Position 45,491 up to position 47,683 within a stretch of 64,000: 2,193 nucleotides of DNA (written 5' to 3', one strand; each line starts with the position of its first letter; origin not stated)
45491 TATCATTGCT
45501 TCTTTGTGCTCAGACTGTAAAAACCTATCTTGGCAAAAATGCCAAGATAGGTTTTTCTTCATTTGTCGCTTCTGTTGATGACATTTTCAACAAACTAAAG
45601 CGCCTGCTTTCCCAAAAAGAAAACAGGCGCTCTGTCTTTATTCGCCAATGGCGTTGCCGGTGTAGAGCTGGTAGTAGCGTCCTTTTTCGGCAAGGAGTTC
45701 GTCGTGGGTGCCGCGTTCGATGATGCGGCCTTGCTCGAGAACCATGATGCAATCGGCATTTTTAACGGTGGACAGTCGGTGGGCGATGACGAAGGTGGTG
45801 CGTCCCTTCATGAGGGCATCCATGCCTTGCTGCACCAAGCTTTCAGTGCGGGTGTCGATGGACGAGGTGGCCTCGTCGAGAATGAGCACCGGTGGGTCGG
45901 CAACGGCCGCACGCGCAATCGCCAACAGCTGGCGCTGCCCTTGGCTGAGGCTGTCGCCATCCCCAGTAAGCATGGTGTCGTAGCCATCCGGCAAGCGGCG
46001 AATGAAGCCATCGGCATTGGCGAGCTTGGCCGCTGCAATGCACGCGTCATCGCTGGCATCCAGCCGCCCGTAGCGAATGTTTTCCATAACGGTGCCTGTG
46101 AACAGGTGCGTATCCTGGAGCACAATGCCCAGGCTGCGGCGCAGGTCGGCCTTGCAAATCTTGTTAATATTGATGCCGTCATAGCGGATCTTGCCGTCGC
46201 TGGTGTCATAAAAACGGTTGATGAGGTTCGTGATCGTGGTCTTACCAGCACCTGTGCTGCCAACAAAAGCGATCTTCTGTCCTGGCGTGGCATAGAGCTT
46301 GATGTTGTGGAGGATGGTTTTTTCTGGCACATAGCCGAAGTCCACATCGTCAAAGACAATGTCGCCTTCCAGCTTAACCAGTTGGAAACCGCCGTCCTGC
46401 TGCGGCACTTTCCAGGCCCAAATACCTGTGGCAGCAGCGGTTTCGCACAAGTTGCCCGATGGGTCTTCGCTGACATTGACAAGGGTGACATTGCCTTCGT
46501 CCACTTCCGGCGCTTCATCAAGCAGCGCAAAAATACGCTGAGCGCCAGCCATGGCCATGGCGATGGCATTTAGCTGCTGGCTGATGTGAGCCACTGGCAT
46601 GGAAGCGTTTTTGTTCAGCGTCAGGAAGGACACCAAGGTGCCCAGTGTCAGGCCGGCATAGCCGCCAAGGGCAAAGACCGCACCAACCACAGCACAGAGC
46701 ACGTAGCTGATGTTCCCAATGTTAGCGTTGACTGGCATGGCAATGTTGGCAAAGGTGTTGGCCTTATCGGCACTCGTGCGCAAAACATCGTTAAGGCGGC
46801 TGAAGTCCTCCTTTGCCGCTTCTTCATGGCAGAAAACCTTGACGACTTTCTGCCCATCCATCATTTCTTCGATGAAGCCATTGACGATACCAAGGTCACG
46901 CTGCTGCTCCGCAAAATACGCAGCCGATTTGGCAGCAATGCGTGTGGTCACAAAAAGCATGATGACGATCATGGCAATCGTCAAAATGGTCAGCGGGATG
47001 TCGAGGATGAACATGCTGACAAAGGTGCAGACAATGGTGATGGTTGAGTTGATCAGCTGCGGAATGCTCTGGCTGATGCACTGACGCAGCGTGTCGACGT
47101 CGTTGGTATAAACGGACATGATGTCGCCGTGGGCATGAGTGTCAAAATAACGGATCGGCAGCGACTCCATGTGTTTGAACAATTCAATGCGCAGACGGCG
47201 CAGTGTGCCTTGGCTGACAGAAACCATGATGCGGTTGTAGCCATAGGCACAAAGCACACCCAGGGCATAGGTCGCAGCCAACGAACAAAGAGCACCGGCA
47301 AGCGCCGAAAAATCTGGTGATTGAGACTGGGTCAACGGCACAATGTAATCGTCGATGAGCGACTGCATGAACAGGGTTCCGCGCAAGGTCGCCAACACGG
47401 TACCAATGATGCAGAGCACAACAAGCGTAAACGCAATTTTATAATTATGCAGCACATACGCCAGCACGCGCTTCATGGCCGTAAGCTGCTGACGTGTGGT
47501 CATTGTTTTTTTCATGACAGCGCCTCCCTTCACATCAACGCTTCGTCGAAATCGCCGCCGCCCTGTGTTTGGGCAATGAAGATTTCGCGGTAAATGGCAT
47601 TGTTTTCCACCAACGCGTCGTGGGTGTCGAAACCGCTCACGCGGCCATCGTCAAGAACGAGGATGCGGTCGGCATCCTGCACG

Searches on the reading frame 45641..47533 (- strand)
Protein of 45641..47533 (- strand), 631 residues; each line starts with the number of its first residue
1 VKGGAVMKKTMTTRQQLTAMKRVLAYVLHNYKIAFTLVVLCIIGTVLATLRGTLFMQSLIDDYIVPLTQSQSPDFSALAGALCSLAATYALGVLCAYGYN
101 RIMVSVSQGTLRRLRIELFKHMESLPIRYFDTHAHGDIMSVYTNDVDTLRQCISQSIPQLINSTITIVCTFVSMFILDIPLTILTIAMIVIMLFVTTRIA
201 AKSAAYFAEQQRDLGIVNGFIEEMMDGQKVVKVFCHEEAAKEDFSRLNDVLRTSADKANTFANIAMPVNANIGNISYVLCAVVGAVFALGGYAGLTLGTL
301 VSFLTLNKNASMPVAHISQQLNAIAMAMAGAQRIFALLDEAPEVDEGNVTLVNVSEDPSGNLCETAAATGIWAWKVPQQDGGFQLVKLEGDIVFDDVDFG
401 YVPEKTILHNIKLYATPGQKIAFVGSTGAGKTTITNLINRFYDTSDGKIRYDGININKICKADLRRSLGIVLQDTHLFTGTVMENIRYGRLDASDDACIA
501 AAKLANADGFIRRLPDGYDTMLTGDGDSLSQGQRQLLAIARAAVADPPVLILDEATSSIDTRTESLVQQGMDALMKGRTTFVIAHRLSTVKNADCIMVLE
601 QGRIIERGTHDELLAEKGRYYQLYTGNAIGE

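Call 56: search_protein_families(library=pfam, max_evalue=0.00001, proteins=[window:45641-47533:-])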
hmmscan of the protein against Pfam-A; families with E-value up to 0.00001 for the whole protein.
seq(631 aa): 2 families
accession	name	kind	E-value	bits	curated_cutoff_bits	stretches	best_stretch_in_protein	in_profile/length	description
PF00664.28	ABC_membrane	-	7.8e-45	154.1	28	1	36-307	2-267/274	ABC transporter transmembrane region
PF00005.33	ABC_tran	-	5.1e-29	102.1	25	1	408-557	1-137/137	ABC transporter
